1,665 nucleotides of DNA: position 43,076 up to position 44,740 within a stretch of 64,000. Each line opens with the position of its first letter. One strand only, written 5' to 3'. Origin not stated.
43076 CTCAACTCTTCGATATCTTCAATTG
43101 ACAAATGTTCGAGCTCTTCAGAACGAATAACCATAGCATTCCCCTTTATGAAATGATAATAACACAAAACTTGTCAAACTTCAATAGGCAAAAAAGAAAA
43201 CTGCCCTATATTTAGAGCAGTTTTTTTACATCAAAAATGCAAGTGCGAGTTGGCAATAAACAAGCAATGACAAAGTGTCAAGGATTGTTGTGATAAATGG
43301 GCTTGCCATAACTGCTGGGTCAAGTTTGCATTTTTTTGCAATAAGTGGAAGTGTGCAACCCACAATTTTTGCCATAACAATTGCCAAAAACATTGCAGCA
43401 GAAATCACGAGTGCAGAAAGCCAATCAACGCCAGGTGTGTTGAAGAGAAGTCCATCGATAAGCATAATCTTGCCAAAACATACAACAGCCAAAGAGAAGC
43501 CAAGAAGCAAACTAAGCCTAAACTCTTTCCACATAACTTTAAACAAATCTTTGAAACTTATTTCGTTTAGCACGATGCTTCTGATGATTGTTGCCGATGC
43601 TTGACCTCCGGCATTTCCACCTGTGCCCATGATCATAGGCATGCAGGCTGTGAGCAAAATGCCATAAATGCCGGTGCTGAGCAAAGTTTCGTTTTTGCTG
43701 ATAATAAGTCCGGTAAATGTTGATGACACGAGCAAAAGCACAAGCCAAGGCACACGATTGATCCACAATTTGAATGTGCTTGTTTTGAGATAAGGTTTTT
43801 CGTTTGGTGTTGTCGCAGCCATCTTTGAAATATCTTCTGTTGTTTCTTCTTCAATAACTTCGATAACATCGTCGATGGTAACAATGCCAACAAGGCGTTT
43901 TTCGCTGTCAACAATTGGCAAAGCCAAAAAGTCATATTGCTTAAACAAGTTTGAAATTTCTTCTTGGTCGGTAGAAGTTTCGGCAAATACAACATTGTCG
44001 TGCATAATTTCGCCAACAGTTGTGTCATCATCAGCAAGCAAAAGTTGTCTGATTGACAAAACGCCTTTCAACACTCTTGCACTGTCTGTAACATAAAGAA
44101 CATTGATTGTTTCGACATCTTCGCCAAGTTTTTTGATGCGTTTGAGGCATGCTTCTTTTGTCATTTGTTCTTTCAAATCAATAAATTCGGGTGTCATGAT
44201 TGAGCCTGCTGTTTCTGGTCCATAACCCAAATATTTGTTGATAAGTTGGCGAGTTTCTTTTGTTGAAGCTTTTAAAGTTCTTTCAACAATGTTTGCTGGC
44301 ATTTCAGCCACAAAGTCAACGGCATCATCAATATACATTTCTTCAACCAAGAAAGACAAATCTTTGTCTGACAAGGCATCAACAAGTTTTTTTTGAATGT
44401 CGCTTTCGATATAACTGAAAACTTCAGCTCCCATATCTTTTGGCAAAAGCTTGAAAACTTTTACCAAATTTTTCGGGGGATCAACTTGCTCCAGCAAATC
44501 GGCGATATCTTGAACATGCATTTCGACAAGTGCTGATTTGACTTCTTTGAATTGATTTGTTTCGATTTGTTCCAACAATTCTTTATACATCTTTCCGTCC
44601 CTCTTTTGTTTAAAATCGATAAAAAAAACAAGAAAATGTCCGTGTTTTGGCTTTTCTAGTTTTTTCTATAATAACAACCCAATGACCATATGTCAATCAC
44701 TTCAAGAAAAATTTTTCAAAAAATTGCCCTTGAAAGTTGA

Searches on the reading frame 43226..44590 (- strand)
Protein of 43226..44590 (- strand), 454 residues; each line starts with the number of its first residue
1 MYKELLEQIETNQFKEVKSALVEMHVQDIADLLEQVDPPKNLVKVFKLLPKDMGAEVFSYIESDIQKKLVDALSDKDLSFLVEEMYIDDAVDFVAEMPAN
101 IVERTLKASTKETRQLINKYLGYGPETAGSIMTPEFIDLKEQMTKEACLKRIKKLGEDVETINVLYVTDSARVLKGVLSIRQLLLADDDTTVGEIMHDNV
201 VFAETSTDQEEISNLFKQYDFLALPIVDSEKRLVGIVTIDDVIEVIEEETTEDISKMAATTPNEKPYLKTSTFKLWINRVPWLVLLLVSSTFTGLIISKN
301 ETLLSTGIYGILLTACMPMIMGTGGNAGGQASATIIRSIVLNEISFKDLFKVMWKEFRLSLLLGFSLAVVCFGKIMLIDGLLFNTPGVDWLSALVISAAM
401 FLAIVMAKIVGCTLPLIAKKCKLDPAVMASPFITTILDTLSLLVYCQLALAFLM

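Call 21: search_protein_families(library=ncbifam, proteins=[window:43226-44590:-], max_evalue=1e-10)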
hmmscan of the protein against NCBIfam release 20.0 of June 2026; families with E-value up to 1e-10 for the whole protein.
window:43226-44590:- (454 aa): 1 family
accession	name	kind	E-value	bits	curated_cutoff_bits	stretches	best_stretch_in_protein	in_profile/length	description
TIGR00400.1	mgtE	equivalog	2.8e-133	445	232.75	1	9-453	15-447/450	magnesium transporter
